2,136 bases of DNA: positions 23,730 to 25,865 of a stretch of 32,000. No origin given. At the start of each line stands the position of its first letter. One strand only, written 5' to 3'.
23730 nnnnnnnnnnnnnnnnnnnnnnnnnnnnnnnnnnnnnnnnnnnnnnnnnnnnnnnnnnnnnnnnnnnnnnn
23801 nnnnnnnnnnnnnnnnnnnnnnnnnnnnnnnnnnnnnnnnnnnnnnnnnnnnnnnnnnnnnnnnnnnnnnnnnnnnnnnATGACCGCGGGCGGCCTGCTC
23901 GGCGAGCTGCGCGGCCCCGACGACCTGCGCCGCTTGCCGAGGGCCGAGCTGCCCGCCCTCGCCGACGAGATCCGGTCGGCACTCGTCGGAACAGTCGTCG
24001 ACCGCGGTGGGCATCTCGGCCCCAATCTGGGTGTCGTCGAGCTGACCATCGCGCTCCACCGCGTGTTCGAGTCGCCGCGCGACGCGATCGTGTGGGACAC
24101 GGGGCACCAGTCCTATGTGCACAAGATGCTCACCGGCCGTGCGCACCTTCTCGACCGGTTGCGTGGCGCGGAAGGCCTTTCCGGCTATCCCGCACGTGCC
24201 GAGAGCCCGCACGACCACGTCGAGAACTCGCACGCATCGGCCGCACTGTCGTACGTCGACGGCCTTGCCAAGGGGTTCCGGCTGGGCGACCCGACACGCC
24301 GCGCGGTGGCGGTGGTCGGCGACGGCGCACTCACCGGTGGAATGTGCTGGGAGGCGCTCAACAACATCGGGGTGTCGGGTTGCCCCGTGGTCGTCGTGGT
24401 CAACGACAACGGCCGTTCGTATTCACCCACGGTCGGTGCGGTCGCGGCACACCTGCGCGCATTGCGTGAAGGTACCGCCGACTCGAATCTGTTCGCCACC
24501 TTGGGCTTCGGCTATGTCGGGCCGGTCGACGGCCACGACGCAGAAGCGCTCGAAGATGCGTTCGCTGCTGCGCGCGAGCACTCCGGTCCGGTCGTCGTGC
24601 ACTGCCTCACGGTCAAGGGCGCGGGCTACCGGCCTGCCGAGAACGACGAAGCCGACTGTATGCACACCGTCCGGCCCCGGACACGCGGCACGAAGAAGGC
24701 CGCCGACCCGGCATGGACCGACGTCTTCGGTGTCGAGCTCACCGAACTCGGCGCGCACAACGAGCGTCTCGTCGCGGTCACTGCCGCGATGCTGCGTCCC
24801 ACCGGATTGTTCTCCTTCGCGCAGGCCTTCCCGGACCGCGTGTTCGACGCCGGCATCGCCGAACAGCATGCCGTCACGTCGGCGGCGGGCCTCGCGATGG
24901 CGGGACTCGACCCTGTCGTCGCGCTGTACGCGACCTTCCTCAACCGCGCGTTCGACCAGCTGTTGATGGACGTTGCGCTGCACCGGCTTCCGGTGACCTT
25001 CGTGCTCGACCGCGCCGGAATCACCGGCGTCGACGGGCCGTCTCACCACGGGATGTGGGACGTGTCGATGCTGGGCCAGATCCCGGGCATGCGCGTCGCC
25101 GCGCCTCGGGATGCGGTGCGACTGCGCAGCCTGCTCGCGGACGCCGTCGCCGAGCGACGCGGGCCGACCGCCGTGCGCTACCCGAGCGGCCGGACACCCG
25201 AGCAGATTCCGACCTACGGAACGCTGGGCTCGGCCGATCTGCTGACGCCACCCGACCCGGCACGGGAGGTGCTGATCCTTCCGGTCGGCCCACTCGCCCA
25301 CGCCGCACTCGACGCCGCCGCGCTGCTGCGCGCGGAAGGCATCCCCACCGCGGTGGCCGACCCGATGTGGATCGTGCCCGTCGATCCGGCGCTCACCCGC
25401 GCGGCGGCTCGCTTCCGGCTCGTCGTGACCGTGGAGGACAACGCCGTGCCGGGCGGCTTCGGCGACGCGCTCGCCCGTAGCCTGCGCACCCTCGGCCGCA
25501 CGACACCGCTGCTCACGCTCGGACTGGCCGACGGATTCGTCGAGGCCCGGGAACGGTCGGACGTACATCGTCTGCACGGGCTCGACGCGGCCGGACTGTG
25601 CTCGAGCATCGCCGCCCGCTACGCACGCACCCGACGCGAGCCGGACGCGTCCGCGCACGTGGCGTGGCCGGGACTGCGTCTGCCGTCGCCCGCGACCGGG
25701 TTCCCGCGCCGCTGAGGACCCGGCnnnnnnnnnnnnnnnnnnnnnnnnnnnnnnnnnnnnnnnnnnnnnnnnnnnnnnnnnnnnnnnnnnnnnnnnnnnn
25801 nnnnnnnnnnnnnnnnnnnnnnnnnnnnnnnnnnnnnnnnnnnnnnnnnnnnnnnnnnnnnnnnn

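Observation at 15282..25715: Eight-gene translationally coupled hopanoid operon carrying its own first and last MEP-pathway enzymes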

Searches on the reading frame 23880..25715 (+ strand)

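Call 3: search_protein_families(library=pfam, proteins=[window:23880-25715:+])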
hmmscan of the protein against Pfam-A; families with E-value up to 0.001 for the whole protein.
window:23880-25715:+ (611 aa): 5 families
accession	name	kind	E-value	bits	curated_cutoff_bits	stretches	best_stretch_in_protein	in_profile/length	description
PF13292.11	DXP_synthase_N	-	1.7e-91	306.8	21.2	2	9-197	3-191/274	1-deoxy-D-xylulose-5-phosphate synthase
PF02779.29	Transket_pyr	-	4.2e-44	150.7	27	1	277-438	3-171/174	Transketolase, pyrimidine binding domain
PF02780.25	Transketolase_C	-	5e-17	62.4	25.9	1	461-571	9-122/124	Transketolase, C-terminal domain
PF02775.26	TPP_enzyme_C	-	3.2e-07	30.7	21.9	1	117-242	24-151/151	Thiamine pyrophosphate enzyme, C-terminal TPP binding domain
PF00676.26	E1_dh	-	2.1e-05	24.1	22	1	116-247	100-227/300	Dehydrogenase E1 component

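Call 4: search_protein_families(library=ncbifam, proteins=[window:23880-25715:+])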
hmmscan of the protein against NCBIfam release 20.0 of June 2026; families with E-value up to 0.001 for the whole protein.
window:23880-25715:+ (611 aa): 13 families
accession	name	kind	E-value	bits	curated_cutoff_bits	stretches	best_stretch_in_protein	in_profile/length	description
TIGR00204.1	dxs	equivalog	2.6e-158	528.3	465.95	2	202-579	231-613/616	1-deoxy-D-xylulose-5-phosphate synthase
NF003933.0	PRK05444.2-2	equivalog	2.1e-148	495.5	395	1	6-579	7-603/606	1-deoxy-D-xylulose-5-phosphate synthase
NF008968.0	PRK12315.1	subfamily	1.9e-122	409.4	510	1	7-564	4-564/582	1-deoxy-D-xylulose-5-phosphate synthase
NF004559.0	PRK05899.2-5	equivalog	4.9e-56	190.2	488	2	270-558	311-602/627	transketolase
NF004556.0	PRK05899.2-2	equivalog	4.7e-21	74.7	575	2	462-578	520-635/639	transketolase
TIGR00232.1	tktlase_bact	equivalog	1.2e-08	33.8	682.25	1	320-432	397-510/654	transketolase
NF006667.0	PRK09212.1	subfamily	4.8e-08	32.3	321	1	318-533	50-274/327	pyruvate dehydrogenase complex E1 component subunit beta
TIGR03181.1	PDH_E1_alph_x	equivalog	1.5e-07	30.7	411.35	1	121-245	126-246/341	pyruvate dehydrogenase (acetyl-transferring) E1 component subunit alpha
NF004558.0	PRK05899.2-4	equivalog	7.1e-06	24.7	788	0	319-430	391-503/651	transketolase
TIGR03182.1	PDH_E1_alph_y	equivalog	7.3e-06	25.1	393.85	1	133-246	126-235/315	pyruvate dehydrogenase (acetyl-transferring) E1 component subunit alpha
NF008854.0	PRK11892.1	equivalog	5e-05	22.1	454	1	319-533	189-413/464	pyruvate dehydrogenase complex E1 component subunit beta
NF006203.0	PRK08327.1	equivalog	0.00025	19.7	456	1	107-181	419-492/571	thiamine pyrophosphate-requiring protein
NF005485.1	PRK07092.1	equivalog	0.00026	19.9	493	0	119-242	394-516/523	benzoylformate decarboxylase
